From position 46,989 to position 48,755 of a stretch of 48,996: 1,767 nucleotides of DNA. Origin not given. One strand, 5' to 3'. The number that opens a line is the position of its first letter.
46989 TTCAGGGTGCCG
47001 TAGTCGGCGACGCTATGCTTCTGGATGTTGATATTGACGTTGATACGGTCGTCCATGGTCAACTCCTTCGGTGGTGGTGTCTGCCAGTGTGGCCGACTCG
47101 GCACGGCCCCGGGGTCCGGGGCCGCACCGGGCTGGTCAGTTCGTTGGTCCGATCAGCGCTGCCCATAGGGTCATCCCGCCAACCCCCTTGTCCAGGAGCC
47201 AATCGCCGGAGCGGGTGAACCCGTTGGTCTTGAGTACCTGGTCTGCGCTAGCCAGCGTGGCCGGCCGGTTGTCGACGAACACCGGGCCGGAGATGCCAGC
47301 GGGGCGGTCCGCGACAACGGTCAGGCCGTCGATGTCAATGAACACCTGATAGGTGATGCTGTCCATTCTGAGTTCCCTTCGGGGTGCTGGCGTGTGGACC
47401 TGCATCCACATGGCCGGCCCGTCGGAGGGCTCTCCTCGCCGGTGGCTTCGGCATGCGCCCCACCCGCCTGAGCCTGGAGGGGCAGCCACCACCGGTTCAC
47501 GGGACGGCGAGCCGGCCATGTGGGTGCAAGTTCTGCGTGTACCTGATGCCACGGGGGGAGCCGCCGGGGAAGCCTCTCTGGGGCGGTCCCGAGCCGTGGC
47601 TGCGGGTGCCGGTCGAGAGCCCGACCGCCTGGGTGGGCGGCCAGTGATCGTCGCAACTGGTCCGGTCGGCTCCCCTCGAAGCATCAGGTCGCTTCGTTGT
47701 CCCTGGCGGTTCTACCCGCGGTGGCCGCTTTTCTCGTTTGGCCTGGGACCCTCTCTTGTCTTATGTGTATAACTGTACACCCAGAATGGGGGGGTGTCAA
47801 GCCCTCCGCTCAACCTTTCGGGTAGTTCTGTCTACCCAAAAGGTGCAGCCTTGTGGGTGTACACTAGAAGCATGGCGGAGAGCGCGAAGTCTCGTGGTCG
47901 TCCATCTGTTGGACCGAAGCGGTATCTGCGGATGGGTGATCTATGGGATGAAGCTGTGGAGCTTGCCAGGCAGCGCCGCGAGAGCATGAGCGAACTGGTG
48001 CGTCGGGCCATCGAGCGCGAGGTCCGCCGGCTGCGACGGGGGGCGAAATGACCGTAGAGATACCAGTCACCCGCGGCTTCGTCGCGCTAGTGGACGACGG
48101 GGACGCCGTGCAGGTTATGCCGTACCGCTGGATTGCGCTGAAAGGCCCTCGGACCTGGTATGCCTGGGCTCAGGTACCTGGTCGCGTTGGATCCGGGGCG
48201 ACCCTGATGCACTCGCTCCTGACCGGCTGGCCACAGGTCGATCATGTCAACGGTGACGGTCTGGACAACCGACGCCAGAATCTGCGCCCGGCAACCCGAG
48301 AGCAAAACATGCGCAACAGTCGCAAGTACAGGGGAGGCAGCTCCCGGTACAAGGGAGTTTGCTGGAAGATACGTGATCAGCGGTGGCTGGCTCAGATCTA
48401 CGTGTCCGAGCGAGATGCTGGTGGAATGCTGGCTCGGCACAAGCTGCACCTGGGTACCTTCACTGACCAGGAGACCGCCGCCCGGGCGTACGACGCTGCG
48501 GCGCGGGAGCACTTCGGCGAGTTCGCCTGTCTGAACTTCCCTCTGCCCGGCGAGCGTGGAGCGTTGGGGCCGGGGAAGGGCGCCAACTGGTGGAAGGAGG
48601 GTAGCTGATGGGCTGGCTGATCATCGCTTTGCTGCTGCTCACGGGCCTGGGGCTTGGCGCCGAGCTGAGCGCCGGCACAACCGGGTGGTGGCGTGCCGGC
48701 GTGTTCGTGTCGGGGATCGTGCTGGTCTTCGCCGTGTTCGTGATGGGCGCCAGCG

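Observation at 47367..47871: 505-bp non-coding, highly structured gap with an 18-bp long-range inverted repeat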

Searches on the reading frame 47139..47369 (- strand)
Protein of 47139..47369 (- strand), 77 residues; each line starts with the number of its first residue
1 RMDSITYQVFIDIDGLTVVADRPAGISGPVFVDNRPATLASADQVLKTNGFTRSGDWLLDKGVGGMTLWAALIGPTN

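Call 13: search_protein_families(library=pfam, max_evalue=0.1, proteins=[window:47139-47369:-])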
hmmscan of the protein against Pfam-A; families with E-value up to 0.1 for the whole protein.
window:47139-47369:- (77 aa): 1 family
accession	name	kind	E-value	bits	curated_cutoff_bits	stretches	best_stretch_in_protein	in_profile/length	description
PF08868.15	YugN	-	0.057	13.8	25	1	32-63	6-37/130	YugN-like family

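Call 14: search_protein_families(library=phrogs, max_evalue=0.01, proteins=[window:47139-47369:-])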
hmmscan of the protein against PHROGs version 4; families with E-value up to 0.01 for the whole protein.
window:47139-47369:- (77 aa): 0 families

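Call 19: find_related_loci(query=window:47139-47369:-, collection=viral_contigs, flank=5000)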
Query window:47139-47369:- (77 aa) in viral_contigs; peptide patterns used: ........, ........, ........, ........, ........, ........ (x = any residue, [..] = any of these).
37 stretches matched a pattern, but none encodes a relative of the query by tblastn (E <= 1e-3).
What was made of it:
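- Tried and rejected: The 77-aa protein has no relative in viral contigs (call 19).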

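Call 93: search_protein_families(library=padloc, max_evalue=0.01, proteins=[window:47139-47369:-])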
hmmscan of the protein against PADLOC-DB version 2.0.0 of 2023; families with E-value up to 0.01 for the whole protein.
window:47139-47369:- (77 aa): 0 families

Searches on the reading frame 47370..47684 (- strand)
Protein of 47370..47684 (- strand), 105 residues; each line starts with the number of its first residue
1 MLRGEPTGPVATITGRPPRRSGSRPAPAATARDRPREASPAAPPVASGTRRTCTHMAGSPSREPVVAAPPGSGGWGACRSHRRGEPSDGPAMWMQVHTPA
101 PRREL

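Call 57: find_homologous_proteins(query=window:47370-47684:-, max_evalue=0.001)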
Query window:47370-47684:-: 428 candidates shared short words with the query, none scored E <= 0.001.
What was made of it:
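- Checked: There is no protein homologue for the minus-frame translation among 5.8 billion clusters (call 57).
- Tried and rejected: A translation of the module found no protein (call 57).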

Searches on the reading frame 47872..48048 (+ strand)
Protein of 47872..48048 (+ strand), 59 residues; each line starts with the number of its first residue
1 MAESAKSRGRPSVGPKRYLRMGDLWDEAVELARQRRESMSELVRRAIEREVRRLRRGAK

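Call 13: search_protein_families(library=pfam, max_evalue=0.1, proteins=[window:47872-48048:+])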
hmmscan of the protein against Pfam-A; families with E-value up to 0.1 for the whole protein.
window:47872-48048:+ (59 aa): 2 families
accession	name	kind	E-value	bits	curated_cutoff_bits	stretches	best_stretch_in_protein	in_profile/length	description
PF07704.17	PSK_trans_fac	-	0.0028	19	28.3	1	28-56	14-42/82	Rv0623-like transcription factor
PF01402.27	RHH_1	-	0.0059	17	20.5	1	30-53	16-39/39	Ribbon-helix-helix protein, copG family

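Call 14: search_protein_families(library=phrogs, max_evalue=0.01, proteins=[window:47872-48048:+])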
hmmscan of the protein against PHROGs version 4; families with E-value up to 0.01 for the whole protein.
window:47872-48048:+ (59 aa): 1 family
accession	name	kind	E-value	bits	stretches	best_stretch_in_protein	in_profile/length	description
phrog_6506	-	transcription regulation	0.00038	21.5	1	16-56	11-52/59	Arc-like repressor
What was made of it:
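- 47872..48051 (+): Probable ribbon-helix-helix, Arc-like regulator (59 aa). PF01402 E=0.006, below the curated cut-off; phrog_6506 'Arc-like repressor' E=4e-4 (calls 13, 14).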

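Call 20: find_related_loci(query=window:47872-48048:+, collection=viral_contigs, flank=5000)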
Query window:47872-48048:+ (59 aa) in viral_contigs; peptide patterns used: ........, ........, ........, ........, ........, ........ (x = any residue, [..] = any of these).
57 stretches matched a pattern; 1 encode a relative of the query (tblastn E <= 1e-3); 1 distinct loci.
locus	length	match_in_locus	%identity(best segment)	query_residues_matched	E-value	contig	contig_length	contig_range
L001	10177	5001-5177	100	1-59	1e-34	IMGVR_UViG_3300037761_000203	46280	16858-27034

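Call 25: find_homologous_proteins(query=window:47872-48048:+, max_evalue=0.001)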
Query window:47872-48048:+ (59 aa): 2 proteins with E <= 0.001 among 17 candidates.
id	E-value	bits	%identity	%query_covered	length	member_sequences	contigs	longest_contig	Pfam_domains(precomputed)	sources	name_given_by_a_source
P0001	5.3e-14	69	100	66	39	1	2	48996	-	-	-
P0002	3.8e-11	60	62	76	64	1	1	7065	-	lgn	-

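Call 26: find_encoding_contigs(protein=P0002, flank=5000)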
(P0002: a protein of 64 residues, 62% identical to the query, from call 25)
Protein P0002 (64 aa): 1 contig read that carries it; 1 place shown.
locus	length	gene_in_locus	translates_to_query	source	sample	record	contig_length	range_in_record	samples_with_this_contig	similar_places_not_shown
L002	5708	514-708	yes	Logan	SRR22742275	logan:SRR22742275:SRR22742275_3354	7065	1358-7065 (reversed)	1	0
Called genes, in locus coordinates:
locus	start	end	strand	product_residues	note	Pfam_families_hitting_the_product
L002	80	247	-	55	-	-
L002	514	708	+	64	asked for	-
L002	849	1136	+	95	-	-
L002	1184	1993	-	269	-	PF00589:Phage_integrase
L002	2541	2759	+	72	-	PF08667:BetR (weak), PF13560:HTH_31 (weak)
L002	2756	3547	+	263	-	-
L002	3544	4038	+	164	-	-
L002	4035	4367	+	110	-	-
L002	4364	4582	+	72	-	-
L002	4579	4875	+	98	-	-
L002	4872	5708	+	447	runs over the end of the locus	-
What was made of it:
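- Tried and rejected: The RHH protein has only one distant relative, which led to L002 (calls 25, 26).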

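Call 27: find_encoding_contigs(protein=P0001, flank=3000)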
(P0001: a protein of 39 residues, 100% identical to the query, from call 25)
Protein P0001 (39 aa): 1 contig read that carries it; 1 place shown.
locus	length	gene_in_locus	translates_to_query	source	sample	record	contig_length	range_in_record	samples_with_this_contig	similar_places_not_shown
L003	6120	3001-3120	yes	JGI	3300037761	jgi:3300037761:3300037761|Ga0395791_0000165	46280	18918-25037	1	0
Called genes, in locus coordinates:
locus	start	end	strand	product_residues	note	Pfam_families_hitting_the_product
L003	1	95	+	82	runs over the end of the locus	-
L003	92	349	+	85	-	-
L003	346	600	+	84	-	-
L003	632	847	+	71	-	-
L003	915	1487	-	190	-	-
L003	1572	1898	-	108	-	-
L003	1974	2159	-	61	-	-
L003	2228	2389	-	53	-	-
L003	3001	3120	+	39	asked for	-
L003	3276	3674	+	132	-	PF13392:HNH_3 (weak), PF00847:AP2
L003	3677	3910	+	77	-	-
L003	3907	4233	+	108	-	PF19730:DUF6221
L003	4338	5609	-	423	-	-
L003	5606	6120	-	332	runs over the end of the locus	-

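Call 93: search_protein_families(library=padloc, max_evalue=0.01, proteins=[window:47872-48048:+])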
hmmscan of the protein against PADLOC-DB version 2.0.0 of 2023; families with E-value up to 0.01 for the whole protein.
window:47872-48048:+ (59 aa): 0 families

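Call 94: search_solved_structures(query=window:47872-48048:+, max_evalue=1)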
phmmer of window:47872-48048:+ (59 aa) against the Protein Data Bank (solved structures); distinct sequences matched with E-value up to 1: 4.
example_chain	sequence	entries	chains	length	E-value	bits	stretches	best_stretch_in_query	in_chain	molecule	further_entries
5esc_A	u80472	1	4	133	0.47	14.5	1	4-32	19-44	HupZ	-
7kq2_A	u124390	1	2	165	0.56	14.2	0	4-31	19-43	HupZ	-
7kpz_A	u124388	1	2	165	0.62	14.1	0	4-31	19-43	HupZ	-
7r24_A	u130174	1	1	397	0.78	13.8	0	7-57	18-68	Activity-regulated cytoskeleton-associated protein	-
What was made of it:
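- Tried and rejected: A PDB sequence search with the RHH protein: nothing significant (call 94).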

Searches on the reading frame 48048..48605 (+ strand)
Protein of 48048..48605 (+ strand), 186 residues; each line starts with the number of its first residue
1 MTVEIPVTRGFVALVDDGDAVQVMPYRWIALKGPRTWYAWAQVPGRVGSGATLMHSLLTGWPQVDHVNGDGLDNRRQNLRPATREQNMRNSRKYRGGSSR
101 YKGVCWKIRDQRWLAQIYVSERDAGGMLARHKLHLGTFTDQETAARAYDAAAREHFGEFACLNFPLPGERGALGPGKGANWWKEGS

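Call 13: search_protein_families(library=pfam, max_evalue=0.1, proteins=[window:48048-48605:+])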
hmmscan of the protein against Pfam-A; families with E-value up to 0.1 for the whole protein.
window:48048-48605:+ (186 aa): 2 families
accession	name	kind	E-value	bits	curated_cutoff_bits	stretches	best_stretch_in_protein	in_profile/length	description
PF00847.26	AP2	-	9.9e-09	35.8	33.3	1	99-154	1-50/54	AP2 domain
PF13392.12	HNH_3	-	4.4e-07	29.9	24.8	1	63-89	20-46/46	HNH endonuclease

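Call 14: search_protein_families(library=phrogs, max_evalue=0.01, proteins=[window:48048-48605:+])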
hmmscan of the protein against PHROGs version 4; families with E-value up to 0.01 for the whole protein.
window:48048-48605:+ (186 aa): 10 families
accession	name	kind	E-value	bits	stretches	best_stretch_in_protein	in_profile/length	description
phrog_99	-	DNA, RNA and nucleotide metabolism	3e-33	117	1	61-165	172-269/383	HNH endonuclease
phrog_4578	-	DNA, RNA and nucleotide metabolism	1.9e-19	70.8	1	63-161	31-120/130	HNH endonuclease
phrog_36769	-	unknown function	2.4e-14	54.5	1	64-173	259-366/367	-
phrog_374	-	DNA, RNA and nucleotide metabolism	5.4e-12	46.3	1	63-160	325-411/617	HNH endonuclease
phrog_3593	-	DNA, RNA and nucleotide metabolism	1.1e-08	36.1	1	63-158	112-199/210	HNH endonuclease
phrog_959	-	DNA, RNA and nucleotide metabolism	1e-05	26.3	1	62-98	77-116/138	HNH endonuclease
phrog_953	-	DNA, RNA and nucleotide metabolism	6.7e-05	23.4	1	90-160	304-366/420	HNH endonuclease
phrog_59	-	DNA, RNA and nucleotide metabolism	8.2e-05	23.1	1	62-126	206-246/423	HNH endonuclease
phrog_1492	-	DNA, RNA and nucleotide metabolism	0.0014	18.8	1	64-92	132-160/414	HNH endonuclease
phrog_1271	-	DNA, RNA and nucleotide metabolism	0.0038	17.7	1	56-100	280-325/361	HNH endonuclease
